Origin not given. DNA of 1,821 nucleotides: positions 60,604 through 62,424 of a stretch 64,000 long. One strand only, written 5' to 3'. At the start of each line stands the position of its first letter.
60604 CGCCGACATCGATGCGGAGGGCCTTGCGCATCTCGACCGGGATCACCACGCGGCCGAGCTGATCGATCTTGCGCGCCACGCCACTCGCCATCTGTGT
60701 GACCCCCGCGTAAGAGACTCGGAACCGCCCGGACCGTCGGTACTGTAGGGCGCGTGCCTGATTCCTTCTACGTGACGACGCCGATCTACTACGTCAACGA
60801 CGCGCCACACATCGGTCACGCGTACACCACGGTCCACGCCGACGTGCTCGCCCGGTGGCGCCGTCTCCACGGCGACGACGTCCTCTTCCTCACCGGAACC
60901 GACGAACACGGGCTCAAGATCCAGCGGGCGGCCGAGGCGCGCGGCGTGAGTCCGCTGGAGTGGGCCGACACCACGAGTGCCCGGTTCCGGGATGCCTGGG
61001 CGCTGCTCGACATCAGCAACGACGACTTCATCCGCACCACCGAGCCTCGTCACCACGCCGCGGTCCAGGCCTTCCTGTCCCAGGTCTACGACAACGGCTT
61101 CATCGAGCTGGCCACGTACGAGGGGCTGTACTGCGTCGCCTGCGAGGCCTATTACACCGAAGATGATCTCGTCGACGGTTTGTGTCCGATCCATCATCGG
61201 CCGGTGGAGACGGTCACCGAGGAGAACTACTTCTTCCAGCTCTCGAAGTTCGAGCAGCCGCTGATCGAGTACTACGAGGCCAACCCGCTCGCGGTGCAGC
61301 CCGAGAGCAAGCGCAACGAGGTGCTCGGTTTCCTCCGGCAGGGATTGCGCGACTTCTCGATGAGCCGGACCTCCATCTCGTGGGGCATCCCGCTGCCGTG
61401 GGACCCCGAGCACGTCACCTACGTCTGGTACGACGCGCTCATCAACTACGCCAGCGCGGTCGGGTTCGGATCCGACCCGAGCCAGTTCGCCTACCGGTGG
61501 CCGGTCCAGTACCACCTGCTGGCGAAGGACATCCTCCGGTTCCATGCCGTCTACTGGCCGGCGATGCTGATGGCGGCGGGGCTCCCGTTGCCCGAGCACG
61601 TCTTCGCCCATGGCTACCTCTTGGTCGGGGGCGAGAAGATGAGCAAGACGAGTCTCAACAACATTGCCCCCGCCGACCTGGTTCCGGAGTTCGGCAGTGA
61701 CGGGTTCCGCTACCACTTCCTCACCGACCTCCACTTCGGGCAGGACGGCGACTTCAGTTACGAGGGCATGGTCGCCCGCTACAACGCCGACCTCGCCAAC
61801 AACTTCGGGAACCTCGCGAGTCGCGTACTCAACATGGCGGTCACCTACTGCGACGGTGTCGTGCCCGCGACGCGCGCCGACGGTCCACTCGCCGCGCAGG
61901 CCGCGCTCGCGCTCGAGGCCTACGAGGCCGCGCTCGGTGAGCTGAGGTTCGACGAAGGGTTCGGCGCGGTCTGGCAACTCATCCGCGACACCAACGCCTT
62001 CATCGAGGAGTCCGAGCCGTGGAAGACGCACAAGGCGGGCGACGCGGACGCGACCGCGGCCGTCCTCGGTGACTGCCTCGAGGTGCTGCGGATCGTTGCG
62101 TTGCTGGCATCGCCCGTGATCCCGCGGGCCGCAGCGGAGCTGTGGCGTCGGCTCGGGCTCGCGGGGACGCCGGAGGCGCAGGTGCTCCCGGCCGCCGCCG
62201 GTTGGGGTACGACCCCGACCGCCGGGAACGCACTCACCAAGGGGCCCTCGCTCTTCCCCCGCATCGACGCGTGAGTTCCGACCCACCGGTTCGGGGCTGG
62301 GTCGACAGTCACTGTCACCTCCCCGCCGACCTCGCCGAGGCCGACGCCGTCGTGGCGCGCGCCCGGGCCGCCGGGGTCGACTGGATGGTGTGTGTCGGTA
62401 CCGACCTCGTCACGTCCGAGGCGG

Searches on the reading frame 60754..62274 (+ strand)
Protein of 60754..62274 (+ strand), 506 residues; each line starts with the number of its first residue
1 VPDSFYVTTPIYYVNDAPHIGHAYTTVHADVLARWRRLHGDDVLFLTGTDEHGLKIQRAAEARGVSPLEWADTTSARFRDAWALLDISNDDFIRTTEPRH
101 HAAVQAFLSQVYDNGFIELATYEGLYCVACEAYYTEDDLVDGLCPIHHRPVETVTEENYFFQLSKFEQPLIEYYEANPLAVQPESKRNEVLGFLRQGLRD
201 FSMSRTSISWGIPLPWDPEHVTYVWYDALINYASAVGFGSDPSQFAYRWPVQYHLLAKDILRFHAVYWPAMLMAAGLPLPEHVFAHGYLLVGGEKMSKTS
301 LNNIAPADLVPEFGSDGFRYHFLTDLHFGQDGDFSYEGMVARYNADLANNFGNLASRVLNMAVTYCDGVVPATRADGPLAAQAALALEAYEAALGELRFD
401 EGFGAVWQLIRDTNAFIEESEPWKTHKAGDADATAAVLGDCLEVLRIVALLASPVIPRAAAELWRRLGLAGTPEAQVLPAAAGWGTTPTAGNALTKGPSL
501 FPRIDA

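Call 25: search_protein_families(library=pfam, proteins=[window:60754-62274:+])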
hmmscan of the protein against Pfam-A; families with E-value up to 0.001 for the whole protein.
window:60754-62274:+ (506 aa): 5 families
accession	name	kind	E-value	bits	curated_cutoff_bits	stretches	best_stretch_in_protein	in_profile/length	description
PF09334.17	tRNA-synt_1g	-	7.5e-106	354.6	20.1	2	153-359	178-391/391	tRNA synthetases class I (M)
PF00133.28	tRNA-synt_1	-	6.2e-21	75.1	22.7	2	4-215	24-244/414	tRNA synthetases class I (I, L, M and V)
PF01406.26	tRNA-synt_1e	-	1.1e-10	41.9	27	1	14-117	19-121/301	tRNA synthetases class I (C) catalytic domain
PF19303.5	Anticodon_3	-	1.2e-08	35.4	23.5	1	377-504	12-135/152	Anticodon binding domain of methionyl tRNA ligase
PF08264.19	Anticodon_1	-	0.00099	19.4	25.1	0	385-468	10-94/148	Anticodon-binding domain of tRNA ligase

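Call 102: find_encoding_contigs(protein=window:60754-62274:+, flank=10000, max_places=1)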
Protein window:60754-62274:+ (506 aa): no gene with exactly this product is on record in the collection.
